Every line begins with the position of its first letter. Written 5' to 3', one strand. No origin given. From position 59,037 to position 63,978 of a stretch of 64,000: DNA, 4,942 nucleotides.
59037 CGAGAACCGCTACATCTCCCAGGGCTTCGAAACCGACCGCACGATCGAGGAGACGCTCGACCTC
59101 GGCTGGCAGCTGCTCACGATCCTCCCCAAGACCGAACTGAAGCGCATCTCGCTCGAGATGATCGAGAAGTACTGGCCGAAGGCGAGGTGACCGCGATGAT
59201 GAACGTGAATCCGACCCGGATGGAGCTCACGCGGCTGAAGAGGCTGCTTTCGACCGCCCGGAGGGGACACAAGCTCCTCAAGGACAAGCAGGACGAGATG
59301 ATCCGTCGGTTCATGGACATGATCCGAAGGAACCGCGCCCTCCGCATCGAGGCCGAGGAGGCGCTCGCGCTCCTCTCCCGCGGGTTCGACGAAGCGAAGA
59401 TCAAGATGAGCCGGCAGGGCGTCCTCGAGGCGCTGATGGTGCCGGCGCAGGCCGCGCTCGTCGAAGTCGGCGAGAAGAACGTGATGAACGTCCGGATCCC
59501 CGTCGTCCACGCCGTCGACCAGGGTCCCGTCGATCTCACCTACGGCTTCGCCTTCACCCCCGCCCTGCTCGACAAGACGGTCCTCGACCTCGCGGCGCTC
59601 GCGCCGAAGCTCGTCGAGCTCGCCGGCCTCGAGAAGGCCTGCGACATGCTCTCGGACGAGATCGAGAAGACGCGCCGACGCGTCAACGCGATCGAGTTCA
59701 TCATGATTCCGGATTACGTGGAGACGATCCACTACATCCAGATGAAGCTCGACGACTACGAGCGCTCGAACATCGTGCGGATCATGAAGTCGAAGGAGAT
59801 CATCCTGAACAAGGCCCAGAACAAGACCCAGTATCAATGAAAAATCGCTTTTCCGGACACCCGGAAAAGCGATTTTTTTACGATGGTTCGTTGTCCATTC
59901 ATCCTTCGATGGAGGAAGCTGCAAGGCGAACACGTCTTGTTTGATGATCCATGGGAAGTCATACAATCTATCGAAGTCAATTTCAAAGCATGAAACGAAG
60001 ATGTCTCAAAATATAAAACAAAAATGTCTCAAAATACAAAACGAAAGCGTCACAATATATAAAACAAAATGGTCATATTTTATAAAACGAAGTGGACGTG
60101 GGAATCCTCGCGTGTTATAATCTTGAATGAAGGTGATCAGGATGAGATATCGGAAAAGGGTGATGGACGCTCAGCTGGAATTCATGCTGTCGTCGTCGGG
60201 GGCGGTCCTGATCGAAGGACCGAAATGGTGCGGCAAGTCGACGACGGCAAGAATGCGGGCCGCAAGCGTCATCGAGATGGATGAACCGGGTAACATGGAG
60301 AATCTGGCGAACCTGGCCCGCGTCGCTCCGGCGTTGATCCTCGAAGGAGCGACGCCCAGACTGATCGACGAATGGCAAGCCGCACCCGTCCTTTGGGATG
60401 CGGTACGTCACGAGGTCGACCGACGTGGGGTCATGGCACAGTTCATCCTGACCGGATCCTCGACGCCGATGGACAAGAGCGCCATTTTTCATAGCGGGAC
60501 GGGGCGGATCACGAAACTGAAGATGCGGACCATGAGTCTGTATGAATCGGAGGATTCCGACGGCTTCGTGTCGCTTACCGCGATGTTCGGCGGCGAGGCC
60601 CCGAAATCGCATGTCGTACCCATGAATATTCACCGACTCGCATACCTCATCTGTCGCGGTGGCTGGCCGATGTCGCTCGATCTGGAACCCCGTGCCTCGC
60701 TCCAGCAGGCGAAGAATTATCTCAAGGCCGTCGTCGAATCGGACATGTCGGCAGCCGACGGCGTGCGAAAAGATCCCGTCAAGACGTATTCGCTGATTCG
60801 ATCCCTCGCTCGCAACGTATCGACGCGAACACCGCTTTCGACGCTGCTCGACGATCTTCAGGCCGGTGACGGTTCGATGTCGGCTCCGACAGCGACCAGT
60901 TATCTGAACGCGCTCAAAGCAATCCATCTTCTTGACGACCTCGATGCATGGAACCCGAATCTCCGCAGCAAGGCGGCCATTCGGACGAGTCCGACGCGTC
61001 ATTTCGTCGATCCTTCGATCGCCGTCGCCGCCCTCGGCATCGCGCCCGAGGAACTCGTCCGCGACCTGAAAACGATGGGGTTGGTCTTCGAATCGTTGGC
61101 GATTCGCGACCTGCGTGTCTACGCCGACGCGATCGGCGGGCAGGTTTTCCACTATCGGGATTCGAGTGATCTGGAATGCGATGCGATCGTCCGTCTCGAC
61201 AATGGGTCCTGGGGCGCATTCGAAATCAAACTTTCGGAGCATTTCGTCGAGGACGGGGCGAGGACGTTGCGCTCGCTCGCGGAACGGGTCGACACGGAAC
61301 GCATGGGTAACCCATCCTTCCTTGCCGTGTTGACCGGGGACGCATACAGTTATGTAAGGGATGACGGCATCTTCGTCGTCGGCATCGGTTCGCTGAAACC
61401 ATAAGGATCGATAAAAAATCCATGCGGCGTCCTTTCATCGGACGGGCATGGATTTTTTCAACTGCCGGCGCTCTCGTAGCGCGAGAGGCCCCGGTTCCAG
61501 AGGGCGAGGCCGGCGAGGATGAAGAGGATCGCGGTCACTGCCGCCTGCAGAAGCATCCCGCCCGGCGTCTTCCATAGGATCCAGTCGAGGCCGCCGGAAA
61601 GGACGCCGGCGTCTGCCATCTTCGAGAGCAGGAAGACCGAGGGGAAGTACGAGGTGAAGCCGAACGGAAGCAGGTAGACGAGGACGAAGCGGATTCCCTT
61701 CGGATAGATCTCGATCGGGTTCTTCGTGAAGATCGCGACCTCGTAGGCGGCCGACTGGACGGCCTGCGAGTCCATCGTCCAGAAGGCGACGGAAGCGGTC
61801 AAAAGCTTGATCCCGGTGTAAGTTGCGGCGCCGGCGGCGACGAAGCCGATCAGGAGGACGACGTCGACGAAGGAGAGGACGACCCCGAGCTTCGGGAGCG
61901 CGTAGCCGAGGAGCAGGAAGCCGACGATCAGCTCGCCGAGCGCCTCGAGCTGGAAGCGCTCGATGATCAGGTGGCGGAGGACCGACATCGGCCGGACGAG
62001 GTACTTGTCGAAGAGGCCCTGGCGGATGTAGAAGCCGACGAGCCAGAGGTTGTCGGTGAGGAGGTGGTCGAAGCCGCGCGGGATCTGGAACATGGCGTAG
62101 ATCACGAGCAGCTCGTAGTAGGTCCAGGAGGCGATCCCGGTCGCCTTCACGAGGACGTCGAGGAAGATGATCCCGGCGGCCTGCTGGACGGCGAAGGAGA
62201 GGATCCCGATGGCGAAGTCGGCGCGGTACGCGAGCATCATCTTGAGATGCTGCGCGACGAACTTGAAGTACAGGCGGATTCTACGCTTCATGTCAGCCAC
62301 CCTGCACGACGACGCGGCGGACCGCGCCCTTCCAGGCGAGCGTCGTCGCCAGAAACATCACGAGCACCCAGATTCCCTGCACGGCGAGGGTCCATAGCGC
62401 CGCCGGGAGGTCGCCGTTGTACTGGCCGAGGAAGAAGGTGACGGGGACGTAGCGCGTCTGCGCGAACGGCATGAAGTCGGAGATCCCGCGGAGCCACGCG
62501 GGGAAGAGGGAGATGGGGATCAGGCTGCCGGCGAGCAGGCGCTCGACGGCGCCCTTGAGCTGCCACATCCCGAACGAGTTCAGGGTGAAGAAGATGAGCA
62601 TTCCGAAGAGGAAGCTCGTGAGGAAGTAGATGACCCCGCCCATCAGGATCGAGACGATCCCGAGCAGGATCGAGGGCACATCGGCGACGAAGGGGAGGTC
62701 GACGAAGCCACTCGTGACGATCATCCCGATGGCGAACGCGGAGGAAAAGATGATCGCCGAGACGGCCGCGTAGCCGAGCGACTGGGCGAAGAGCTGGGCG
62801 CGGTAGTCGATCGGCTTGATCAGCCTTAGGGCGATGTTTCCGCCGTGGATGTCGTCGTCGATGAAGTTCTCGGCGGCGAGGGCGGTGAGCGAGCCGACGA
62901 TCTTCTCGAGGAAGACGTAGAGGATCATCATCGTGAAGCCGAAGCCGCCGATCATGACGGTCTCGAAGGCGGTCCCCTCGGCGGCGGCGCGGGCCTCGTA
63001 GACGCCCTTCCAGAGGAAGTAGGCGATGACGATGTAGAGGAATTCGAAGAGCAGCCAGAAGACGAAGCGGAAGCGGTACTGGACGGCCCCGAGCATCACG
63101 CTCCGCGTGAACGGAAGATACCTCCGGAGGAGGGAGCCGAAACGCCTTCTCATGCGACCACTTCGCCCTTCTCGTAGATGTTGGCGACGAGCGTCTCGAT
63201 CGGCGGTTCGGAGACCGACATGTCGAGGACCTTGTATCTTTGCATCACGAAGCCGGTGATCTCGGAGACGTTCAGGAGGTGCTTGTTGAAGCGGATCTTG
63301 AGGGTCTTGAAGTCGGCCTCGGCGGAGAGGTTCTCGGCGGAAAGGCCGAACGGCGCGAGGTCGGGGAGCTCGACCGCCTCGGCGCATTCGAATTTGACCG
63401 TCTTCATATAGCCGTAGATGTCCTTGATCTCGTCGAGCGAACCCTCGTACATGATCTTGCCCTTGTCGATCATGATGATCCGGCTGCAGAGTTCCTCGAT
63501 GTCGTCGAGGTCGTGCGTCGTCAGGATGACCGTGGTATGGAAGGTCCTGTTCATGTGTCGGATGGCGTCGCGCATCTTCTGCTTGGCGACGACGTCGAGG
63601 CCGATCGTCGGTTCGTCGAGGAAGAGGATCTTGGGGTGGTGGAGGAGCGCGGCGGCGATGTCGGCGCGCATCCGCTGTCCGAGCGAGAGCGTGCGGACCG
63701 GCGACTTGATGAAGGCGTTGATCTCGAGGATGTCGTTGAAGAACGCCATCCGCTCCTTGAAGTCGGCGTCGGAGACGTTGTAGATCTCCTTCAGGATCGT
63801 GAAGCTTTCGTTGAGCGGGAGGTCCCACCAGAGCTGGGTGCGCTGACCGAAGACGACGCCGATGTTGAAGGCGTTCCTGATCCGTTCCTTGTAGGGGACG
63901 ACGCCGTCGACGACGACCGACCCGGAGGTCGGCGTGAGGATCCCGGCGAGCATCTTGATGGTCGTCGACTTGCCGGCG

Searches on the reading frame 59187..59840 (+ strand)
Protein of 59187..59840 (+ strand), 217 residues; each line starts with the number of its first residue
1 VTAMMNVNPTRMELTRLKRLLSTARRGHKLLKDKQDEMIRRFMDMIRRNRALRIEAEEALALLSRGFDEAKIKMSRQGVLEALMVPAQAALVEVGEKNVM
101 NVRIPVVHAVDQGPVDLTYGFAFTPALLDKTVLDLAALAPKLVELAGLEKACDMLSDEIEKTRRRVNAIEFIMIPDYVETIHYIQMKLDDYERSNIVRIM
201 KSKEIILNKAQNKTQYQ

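Call 86: search_protein_families(library=pfam, proteins=[window:59187-59840:+], max_evalue=0.001)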
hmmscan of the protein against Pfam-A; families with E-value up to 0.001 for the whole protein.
window:59187-59840:+ (217 aa): 1 family
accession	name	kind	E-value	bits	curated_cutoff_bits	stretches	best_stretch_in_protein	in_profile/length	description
PF01813.22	ATP-synt_D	-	3.5e-53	180.8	25.7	1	13-204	1-196/196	ATP synthase subunit D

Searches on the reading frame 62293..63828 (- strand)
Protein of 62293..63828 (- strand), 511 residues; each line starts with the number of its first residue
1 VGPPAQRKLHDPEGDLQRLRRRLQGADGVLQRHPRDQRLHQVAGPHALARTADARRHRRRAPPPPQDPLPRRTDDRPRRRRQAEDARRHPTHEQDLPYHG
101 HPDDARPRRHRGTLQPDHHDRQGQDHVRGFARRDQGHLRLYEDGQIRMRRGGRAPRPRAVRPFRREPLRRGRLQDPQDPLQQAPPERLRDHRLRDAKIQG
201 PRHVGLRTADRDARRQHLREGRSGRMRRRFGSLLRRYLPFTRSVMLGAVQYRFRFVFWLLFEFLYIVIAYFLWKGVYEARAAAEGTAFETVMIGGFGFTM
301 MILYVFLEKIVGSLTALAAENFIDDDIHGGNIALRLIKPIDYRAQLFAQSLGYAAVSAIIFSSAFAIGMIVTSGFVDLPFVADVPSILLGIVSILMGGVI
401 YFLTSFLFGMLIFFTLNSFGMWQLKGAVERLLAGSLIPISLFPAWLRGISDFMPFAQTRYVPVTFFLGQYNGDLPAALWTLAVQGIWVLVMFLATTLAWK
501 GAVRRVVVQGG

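Call 86: search_protein_families(library=pfam, proteins=[window:62293-63828:-], max_evalue=0.001)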
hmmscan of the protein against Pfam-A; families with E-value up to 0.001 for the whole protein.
window:62293-63828:- (511 aa): 1 family
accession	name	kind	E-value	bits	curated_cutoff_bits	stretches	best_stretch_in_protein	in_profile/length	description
PF06182.17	ABC2_membrane_6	-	4e-22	79.6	22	1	292-509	20-228/229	ABC-2 family transporter protein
